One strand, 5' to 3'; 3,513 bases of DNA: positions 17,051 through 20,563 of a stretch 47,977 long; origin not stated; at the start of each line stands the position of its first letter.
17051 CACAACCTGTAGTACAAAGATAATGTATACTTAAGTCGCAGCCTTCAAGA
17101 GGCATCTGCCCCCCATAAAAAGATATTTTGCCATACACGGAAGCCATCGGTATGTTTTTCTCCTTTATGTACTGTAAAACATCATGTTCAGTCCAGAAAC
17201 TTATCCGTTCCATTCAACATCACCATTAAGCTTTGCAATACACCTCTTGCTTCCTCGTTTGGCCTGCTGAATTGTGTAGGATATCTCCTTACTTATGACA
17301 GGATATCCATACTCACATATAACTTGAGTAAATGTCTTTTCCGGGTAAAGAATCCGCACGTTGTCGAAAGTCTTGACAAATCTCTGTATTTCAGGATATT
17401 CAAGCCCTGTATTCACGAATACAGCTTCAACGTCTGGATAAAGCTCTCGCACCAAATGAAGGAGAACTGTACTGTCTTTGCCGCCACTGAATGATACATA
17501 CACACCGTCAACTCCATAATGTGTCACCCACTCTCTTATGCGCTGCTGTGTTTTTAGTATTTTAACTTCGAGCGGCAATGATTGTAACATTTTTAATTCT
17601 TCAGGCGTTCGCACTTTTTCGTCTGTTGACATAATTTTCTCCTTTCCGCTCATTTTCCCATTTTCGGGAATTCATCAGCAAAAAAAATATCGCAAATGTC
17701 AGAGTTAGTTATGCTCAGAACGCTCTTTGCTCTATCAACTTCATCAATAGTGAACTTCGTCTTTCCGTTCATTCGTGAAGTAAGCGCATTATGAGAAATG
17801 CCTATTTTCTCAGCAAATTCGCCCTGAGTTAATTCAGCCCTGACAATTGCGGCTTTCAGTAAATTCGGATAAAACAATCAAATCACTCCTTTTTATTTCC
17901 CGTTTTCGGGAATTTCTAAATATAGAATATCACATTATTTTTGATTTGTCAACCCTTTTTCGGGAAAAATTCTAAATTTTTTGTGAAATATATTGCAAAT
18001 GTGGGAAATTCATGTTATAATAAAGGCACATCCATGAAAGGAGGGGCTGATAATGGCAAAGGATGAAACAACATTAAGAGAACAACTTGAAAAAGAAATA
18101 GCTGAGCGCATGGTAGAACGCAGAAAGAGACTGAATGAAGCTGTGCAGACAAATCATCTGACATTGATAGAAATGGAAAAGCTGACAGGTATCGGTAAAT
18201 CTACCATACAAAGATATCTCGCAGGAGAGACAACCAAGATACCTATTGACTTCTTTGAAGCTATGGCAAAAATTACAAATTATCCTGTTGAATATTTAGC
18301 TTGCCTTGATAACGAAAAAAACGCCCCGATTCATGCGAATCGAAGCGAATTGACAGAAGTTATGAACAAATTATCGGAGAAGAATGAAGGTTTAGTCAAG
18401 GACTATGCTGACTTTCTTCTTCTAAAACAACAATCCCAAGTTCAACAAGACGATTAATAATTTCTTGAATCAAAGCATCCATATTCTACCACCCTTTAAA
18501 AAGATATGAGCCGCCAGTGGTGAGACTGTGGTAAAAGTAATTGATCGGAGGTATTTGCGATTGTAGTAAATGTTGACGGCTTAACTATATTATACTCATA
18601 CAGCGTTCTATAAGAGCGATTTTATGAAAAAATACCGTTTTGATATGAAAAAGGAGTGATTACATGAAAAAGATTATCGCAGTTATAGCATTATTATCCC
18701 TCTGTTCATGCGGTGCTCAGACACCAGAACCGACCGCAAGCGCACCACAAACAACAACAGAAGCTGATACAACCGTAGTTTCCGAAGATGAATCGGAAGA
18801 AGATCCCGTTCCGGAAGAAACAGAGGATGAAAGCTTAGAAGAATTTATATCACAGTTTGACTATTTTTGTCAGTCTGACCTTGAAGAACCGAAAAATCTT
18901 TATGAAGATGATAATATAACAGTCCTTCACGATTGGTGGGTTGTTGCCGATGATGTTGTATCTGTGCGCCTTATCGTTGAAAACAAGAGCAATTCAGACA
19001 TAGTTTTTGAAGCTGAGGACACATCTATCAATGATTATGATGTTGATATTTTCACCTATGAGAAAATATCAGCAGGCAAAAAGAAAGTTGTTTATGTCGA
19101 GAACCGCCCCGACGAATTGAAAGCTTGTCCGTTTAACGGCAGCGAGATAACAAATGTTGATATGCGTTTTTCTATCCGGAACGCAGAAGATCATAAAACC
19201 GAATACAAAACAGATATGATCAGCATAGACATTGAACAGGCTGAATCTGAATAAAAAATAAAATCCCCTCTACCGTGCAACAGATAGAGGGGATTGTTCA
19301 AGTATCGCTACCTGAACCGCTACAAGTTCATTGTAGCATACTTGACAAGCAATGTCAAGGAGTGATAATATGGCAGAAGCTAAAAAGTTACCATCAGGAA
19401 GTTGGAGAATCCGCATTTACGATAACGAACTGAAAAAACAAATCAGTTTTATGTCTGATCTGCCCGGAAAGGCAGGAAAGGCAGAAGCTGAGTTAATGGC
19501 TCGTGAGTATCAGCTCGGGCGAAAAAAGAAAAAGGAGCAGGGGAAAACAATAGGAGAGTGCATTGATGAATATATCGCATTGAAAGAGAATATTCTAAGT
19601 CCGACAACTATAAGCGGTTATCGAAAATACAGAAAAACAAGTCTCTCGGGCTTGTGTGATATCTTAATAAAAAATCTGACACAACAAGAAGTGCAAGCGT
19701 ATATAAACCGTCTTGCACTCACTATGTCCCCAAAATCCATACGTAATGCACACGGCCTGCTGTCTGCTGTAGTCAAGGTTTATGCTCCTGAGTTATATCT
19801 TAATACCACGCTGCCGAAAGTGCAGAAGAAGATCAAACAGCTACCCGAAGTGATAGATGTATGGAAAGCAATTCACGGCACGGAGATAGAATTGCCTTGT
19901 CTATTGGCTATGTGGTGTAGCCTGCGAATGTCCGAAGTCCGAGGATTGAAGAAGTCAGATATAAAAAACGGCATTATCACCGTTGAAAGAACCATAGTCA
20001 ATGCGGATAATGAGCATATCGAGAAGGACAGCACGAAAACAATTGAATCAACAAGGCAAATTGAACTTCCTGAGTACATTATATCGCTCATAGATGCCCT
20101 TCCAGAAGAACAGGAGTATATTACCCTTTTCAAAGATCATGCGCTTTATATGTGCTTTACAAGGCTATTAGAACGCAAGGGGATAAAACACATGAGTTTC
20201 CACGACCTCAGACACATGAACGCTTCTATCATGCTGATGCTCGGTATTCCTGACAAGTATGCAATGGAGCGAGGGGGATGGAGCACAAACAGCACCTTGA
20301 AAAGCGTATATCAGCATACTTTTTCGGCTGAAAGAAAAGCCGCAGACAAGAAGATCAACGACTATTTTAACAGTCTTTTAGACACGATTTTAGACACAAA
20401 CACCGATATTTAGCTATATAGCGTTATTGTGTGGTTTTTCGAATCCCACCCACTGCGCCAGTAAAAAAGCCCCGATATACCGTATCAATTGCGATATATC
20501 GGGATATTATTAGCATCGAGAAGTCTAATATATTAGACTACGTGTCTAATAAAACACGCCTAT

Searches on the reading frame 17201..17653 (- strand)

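Call 17: search_protein_families(library=pfam, proteins=[window:17201-17653:-], max_evalue=0.01)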
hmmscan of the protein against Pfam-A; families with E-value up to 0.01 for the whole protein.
window:17201-17653:- (150 aa): 4 families
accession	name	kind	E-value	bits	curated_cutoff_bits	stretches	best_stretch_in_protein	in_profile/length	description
PF01507.26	PAPS_reduct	-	6.4e-11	43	22.5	1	52-97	3-48/175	Phosphoadenosine phosphosulfate reductase domain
PF01171.26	ATP_bind_3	-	0.0019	18.4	27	1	51-85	2-40/182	PP-loop family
PF12105.13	SpoU_methylas_C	-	0.0023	18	25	0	67-90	23-46/54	SpoU, rRNA methylase, C-terminal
PF24167.1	DUF7411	-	0.0085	16.1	28.7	0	51-85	3-36/194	Family of unknown function (DUF7411)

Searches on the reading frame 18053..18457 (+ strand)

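Call 17: search_protein_families(library=pfam, proteins=[window:18053-18457:+], max_evalue=0.01)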
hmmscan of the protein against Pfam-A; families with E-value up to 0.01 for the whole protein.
window:18053-18457:+ (134 aa): 5 families
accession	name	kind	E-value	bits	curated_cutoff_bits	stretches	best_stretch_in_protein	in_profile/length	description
PF01381.28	HTH_3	-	6.3e-07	29.8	23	1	33-82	7-55/55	Helix-turn-helix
PF13560.12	HTH_31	-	0.00073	20.2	27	1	35-75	14-54/64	Helix-turn-helix domain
PF20317.4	HTH_60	-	0.0029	18.4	24.1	0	24-62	7-45/140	Helix-turn-helix domain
PF13443.12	HTH_26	-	0.0031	18.2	22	1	26-74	1-49/63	Cro/C1-type HTH DNA-binding domain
PF12844.13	HTH_19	-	0.0041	17.4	30.2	1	25-83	2-59/64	Helix-turn-helix domain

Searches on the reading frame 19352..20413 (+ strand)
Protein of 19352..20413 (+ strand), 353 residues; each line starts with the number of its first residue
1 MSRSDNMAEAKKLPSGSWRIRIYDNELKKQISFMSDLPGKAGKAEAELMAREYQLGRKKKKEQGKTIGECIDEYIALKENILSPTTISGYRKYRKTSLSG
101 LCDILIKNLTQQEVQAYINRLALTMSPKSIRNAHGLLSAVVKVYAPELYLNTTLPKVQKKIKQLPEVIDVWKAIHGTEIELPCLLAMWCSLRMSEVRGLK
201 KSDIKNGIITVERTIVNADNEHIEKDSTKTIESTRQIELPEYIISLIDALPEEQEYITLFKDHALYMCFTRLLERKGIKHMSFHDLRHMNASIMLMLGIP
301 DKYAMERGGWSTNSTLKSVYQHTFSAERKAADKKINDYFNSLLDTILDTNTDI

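Call 17: search_protein_families(library=pfam, proteins=[window:19352-20413:+], max_evalue=0.01)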
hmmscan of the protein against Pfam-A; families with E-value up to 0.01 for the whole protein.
window:19352-20413:+ (353 aa): 3 families
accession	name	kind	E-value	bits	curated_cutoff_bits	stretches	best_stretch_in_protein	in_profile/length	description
PF00589.27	Phage_integrase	-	4.7e-13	49.7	27.1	1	174-324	19-169/172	Phage integrase family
PF14659.12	Phage_int_SAM_3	-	6.5e-05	23.5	22.6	1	66-121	1-57/58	Phage integrase, N-terminal SAM-like domain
PF13495.12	Phage_int_SAM_4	-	0.00051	20.8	27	0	103-140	34-74/85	Phage integrase, N-terminal SAM-like domain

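Call 95: find_related_loci(query=window:19352-20410:+, collection=viral_contigs, flank=8000)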
Query window:19352-20410:+ (353 aa) in viral_contigs; peptide patterns used: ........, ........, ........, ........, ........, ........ (x = any residue, [..] = any of these).
25 stretches matched a pattern; 4 encode a relative of the query (tblastn E <= 1e-3); 4 distinct loci.
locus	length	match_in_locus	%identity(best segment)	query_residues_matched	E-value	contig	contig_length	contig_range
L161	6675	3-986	80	19-346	0e+0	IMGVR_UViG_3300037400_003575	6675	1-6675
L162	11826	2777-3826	74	1-350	1e-180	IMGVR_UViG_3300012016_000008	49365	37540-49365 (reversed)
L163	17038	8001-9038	79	4-349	0e+0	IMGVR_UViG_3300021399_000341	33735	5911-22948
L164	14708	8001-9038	69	7-352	9e-168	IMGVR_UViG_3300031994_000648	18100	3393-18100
